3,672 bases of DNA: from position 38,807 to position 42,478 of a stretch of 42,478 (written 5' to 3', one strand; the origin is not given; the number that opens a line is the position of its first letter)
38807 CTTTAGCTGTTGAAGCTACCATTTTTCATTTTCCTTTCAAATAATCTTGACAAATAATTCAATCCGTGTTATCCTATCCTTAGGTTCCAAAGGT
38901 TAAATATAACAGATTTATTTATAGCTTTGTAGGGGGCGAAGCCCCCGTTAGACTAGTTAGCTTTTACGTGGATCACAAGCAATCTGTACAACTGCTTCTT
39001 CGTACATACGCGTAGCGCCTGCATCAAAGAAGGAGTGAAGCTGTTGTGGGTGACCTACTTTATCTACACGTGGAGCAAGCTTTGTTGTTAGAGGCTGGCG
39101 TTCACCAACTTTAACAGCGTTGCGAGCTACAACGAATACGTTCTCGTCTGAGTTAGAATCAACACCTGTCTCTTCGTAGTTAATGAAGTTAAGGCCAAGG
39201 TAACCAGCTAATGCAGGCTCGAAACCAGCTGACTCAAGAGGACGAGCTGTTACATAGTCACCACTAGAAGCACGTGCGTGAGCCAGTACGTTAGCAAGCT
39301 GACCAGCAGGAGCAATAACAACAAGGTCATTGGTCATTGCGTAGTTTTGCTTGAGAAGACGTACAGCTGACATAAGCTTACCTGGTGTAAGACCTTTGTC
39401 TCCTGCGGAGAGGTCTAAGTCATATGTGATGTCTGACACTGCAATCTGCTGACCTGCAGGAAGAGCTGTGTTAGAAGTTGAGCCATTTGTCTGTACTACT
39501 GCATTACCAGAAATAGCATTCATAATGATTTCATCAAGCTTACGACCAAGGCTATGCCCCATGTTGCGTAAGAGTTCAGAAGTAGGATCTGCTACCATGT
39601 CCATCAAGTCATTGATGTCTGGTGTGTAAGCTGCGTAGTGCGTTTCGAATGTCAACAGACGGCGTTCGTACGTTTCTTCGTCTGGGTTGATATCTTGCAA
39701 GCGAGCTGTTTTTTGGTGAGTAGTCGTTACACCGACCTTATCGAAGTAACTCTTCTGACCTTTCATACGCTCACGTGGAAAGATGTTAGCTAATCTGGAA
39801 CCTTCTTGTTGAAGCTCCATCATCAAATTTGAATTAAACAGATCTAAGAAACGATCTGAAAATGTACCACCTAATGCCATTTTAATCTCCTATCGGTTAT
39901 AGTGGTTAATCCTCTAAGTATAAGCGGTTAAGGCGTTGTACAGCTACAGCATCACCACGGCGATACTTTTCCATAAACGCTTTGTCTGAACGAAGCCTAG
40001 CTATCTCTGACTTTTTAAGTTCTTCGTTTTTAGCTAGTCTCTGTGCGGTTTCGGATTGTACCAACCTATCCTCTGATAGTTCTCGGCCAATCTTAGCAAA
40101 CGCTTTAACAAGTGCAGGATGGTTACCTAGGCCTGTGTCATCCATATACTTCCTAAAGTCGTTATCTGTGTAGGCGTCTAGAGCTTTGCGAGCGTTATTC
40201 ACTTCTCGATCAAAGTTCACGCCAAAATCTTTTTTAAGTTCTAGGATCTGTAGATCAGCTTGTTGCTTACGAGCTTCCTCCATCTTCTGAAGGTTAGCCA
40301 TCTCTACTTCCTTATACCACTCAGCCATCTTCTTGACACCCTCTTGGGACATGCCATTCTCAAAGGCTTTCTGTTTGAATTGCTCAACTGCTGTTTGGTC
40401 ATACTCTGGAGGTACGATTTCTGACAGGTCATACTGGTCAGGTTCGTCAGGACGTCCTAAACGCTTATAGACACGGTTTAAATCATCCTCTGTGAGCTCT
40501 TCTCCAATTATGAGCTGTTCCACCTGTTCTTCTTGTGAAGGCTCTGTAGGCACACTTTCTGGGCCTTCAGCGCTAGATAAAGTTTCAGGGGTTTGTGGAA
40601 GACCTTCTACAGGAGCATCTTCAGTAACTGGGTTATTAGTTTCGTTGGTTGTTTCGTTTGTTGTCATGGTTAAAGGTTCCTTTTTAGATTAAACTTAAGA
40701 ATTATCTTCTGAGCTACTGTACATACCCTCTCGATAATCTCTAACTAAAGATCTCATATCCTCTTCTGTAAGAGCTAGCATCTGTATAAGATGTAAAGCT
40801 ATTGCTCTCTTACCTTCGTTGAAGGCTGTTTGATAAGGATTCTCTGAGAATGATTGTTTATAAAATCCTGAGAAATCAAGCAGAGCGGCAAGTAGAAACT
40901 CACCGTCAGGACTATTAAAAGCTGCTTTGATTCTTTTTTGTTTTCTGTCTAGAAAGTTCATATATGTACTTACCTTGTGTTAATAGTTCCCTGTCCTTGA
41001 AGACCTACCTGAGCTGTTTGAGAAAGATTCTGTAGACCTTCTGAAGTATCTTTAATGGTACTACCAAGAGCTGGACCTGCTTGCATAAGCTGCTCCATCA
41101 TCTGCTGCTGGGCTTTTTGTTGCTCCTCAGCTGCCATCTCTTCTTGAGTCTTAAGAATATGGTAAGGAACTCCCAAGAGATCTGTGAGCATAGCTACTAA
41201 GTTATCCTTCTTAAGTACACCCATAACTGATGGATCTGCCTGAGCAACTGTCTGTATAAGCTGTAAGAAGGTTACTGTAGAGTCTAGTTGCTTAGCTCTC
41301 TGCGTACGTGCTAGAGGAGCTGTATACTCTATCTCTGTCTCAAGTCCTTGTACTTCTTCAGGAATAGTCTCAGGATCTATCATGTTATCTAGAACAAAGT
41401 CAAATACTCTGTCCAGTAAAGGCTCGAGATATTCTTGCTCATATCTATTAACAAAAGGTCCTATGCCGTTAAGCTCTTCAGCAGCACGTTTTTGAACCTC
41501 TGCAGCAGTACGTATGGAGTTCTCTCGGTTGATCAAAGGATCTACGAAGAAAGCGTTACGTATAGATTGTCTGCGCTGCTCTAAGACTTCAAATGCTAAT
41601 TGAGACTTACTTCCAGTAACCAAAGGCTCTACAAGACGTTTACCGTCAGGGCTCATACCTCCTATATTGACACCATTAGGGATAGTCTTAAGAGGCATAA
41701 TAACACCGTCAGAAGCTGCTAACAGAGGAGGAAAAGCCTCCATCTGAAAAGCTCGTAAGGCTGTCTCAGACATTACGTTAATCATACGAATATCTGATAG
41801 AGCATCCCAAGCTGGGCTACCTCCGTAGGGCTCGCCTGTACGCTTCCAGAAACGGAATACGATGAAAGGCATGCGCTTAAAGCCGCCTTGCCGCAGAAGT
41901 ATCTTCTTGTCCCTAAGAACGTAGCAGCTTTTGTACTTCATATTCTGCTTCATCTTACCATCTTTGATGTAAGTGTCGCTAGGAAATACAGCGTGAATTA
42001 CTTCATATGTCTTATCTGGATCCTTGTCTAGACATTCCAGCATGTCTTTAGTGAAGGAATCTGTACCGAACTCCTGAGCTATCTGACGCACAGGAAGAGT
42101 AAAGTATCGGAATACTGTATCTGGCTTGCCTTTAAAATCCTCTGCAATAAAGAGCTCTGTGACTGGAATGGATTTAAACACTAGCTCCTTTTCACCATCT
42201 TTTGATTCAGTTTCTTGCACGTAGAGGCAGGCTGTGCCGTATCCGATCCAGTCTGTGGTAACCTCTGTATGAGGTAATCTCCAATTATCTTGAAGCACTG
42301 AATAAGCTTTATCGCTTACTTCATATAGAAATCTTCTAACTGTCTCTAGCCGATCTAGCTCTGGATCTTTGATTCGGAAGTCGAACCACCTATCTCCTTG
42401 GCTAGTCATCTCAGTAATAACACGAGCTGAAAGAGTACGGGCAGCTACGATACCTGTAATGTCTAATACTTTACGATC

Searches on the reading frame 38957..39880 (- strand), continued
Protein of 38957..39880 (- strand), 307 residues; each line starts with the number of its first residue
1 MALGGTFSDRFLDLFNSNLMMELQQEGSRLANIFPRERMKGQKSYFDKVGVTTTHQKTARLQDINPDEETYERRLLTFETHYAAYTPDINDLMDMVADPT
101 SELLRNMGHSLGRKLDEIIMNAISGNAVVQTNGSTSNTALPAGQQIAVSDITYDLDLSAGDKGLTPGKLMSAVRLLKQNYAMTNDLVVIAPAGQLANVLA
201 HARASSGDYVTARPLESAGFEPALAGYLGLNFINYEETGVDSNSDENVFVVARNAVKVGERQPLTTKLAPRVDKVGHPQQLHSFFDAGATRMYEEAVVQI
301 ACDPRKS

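Call 53: search_dna_similar(query=window:38957-39880:-, collection=phages, mode=protein, max_rows=15)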
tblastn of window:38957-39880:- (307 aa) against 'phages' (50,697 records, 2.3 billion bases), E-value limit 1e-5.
Records with a match: 30; places in all: 30; records where one place covers at least 80% of the query: 30.
Best place of each record, by identity: <60% 30.
By first word of the organism name: Pelagibacter 22; Ralstonia 3; Yersinia 3; Caudoviricetes 2.
By host as written in the record: Candidatus Pelagibacter ubique HTCC1062 14; Candidatus Pelagibacter sp. HTCC1062 4; - 2; Candidatus Pelagibacter sp. FZCC0015 2; Ralstonia solanacearum 1; Ralstonia solanacearum SL341 1; Ralstonia sp. RS3/1-1 1; Candidadtus Pelagibacter sp. HTCC1062 1; and 4 more.
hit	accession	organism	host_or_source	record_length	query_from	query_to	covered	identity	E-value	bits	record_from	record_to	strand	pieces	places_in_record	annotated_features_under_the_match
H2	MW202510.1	Caudoviricetes sp.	Manatee Spring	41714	15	303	94%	30.1%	2e-26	115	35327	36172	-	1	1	major capsid proteiN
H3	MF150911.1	Ralstonia phage DU_RP_II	Ralstonia solanacearum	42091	11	302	95%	29.6%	2e-15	82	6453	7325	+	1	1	putative major capsid protein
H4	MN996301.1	Ralstonia phage RpY1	Ralstonia solanacearum SL341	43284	11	302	95%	29.6%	2e-15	82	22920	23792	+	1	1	putative major capsid protein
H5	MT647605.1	Pelagibacter phage Lederberg EXVC029P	Candidatus Pelagibacter ubique HTCC1062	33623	11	300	94%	29.7%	3e-25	111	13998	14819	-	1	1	putative major capsid protein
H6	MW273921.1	Pelagibacter phage HTVC028P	Candidatus Pelagibacter sp. HTCC1062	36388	3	300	97%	28.1%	1e-24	109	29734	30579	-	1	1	putative major capsid protein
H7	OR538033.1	Ralstonia phage C22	Ralstonia sp. RS3/1-1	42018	11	302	95%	28.6%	2e-14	80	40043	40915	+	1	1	hypothetical protein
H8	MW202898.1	Caudoviricetes sp.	Manatee Spring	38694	15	302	94%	28.8%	7e-20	96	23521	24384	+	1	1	putative major capsid protein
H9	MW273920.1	Pelagibacter phage HTVC024P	Candidatus Pelagibacter sp. HTCC1062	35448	11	300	94%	28.0%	7e-20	96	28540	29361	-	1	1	putative major capsid protein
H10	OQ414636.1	Pelagibacter phage EXVC032P Baldr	Candidadtus Pelagibacter sp. HTCC1062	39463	11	303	95%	27.6%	2e-22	103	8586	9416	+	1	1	major capsid protein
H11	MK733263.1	Yersinia phage YeP5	Yersinia enterocolitica JL2002-6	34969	11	301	95%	27.5%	5e-13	75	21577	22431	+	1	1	hypothetical protein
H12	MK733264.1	Yersinia phage YeP6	Yersinia enterocolitica JL2004-21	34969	11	301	95%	27.5%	5e-13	75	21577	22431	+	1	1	hypothetical protein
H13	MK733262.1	Yersinia phage YeP4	Yersinia enterocolitica LN1996-YE105.5R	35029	11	301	95%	27.5%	5e-13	75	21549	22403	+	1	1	hypothetical protein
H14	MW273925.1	Pelagibacter phage HTVC203P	Candidatus Pelagibacter sp. FZCC0015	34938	11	300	94%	27.0%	1e-20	98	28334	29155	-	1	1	putative major capsid protein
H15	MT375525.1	Pelagibacter phage Greip EXVC021P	Candidatus Pelagibacter ubique HTCC1062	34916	11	300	94%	27.0%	6e-15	81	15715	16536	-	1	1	major capsid protein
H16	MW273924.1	Pelagibacter phage HTVC100P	Candidatus Pelagibacter sp. HTCC7211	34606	11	300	94%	26.6%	3e-14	79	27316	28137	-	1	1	putative major capsid protein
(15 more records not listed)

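Call 80: get_annotated_region(hit=H5, flank=1200)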
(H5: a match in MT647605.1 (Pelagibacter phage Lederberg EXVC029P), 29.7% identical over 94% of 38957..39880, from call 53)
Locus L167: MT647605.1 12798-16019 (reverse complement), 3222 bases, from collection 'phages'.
description: Pelagibacter phage Lederberg EXVC029P, complete genome.
organism: Pelagibacter phage Lederberg EXVC029P (NCBI taxid 2759213)
taxonomy: Viruses; Duplodnaviria; Heunggongvirae; Uroviricota; Caudoviricetes
host: Candidatus Pelagibacter ubique HTCC1062; source: oxygen minimum zone; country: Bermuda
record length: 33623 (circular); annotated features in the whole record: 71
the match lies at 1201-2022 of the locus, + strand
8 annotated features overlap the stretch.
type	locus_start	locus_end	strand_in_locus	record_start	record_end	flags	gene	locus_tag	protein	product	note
CDS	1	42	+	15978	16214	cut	-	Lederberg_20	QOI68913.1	hypothetical protein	-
CDS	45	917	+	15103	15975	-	-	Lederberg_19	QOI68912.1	putative protease/ capsid assembly protein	-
CDS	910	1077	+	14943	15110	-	-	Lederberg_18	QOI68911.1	hypothetical protein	-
CDS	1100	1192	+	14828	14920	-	-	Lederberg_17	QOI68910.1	hypothetical protein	-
CDS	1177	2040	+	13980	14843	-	-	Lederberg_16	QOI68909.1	putative major capsid protein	-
CDS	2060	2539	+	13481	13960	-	-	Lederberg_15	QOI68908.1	hypothetical protein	-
CDS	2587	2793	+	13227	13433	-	-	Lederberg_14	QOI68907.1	hypothetical protein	-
CDS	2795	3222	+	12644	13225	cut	-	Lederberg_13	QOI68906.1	putative tail tubular protein A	-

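Call 81: get_annotated_region(hit=H2, flank=1200)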
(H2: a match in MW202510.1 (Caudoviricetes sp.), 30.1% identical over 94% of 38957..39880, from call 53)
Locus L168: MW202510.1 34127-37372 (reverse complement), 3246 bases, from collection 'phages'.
description: Podoviridae sp. isolate ct3Et533, complete genome.
organism: Caudoviricetes sp. (NCBI taxid 2832643)
taxonomy: Viruses; Duplodnaviria; Heunggongvirae; Uroviricota; Caudoviricetes
host: -; source: Manatee Spring; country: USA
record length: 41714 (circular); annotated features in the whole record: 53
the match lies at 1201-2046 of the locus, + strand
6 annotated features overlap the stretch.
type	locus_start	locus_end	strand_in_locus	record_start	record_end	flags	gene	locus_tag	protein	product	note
CDS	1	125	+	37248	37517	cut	-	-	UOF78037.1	hypothetical protein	-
CDS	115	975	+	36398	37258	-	-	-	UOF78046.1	putative protease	-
CDS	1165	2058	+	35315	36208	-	-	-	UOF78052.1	major capsid proteiN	-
CDS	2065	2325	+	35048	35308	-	-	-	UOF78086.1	hypothetical protein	-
CDS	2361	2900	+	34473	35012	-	-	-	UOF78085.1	hypothetical protein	-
CDS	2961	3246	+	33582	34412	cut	-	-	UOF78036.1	tail tubular protein A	-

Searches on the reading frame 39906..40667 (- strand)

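Call 11: search_protein_families(library=phrogs, proteins=[window:39906-40667:-], max_evalue=0.001)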
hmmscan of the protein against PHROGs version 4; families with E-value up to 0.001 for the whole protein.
window:39906-40667:- (253 aa): 3 families
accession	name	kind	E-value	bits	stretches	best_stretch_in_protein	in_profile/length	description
phrog_3742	-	unknown function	4e-29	103.4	1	36-235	63-268/287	-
phrog_458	-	other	3.2e-27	97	1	8-213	14-234/246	protease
phrog_30010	-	unknown function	1.1e-13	51.8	1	47-205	26-182/517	-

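Call 12: search_protein_families(library=pfam, proteins=[window:39906-40667:-], max_evalue=0.01)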
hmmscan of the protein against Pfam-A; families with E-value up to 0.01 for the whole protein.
window:39906-40667:- (253 aa): 0 families

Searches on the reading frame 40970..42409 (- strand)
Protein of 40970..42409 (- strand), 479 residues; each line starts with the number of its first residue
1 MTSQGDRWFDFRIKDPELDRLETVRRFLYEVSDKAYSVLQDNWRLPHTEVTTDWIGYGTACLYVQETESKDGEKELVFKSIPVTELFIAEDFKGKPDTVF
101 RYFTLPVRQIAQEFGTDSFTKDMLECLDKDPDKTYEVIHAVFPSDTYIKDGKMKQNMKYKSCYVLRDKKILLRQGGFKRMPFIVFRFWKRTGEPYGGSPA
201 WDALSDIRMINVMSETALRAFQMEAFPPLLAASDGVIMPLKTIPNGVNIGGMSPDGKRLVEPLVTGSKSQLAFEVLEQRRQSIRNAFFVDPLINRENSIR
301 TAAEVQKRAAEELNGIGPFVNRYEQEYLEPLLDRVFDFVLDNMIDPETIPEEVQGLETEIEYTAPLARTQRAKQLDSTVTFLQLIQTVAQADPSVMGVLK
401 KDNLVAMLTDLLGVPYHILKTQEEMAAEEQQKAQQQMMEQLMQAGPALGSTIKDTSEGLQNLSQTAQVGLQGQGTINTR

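Call 11: search_protein_families(library=phrogs, proteins=[window:40970-42409:-], max_evalue=0.001)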
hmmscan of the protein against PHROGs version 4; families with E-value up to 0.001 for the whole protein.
window:40970-42409:- (479 aa): 4 families
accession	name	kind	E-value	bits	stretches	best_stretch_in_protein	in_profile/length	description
phrog_332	-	connector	2e-108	364.1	1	1-458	80-547/560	head-tail adaptor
phrog_21643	-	unknown function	4.7e-36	125.3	1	215-458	9-251/268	-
phrog_449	-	connector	1.1e-30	107.6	1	7-450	80-506/520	head-tail adaptor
phrog_21528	-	unknown function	1.5e-25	91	1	1-144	76-216/224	-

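Call 12: search_protein_families(library=pfam, proteins=[window:40970-42409:-], max_evalue=0.01)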
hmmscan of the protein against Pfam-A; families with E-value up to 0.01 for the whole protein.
window:40970-42409:- (479 aa): 1 family
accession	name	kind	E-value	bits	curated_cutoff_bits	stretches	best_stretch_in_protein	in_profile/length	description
PF12236.14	Head-tail_con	-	1.5e-89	301.1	27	1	1-419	71-489/489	Bacteriophage head to tail connecting protein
